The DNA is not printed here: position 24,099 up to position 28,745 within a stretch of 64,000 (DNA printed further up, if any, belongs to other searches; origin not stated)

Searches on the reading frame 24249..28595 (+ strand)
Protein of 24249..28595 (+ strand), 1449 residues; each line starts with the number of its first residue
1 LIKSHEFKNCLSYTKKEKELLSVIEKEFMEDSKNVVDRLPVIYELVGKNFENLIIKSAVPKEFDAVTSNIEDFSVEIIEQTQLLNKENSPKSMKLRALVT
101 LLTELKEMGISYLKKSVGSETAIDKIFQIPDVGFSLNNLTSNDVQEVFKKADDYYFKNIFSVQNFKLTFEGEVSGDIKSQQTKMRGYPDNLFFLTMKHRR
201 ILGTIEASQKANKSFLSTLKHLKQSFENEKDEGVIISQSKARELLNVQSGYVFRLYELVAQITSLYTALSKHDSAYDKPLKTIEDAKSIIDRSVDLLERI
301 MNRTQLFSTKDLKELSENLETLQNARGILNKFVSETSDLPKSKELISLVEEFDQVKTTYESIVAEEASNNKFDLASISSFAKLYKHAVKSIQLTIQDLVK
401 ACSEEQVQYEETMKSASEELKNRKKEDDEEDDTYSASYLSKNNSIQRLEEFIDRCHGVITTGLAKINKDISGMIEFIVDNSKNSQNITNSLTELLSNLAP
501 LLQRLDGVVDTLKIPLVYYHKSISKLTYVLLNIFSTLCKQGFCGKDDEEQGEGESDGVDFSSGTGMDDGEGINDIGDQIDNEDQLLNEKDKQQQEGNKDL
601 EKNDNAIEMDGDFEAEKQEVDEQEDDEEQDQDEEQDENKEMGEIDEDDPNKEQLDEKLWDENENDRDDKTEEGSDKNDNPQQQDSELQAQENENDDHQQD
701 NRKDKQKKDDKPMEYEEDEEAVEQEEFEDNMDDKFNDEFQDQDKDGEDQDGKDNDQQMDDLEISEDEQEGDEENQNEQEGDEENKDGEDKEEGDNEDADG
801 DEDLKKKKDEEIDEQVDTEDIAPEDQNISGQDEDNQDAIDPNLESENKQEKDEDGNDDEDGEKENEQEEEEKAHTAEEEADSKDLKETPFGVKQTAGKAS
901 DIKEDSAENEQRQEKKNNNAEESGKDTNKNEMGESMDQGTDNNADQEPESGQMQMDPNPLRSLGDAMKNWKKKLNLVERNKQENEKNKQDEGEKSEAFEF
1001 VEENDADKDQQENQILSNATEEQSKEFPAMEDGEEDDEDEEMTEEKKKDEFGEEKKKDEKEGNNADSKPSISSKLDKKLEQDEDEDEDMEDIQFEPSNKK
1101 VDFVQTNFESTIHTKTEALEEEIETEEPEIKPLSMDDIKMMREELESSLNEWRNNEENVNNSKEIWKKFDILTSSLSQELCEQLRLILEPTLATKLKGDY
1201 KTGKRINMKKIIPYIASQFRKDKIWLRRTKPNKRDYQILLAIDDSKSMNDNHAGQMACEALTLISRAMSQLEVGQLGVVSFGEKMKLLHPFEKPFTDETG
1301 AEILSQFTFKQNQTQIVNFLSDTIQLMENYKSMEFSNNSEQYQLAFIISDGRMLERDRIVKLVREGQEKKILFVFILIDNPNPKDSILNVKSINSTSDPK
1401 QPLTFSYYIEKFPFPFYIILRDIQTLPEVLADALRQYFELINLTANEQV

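Call 77: search_protein_families(library=pfam, proteins=[window:24249-28595:+], max_evalue=0.00001)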
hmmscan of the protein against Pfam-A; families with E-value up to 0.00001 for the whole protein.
window:24249-28595:+ (1449 aa): 1 family
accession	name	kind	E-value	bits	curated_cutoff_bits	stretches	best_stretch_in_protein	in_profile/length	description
PF13519.12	VWA_2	-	5.9e-06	27.3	27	0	1239-1351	2-106/107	von Willebrand factor type A domain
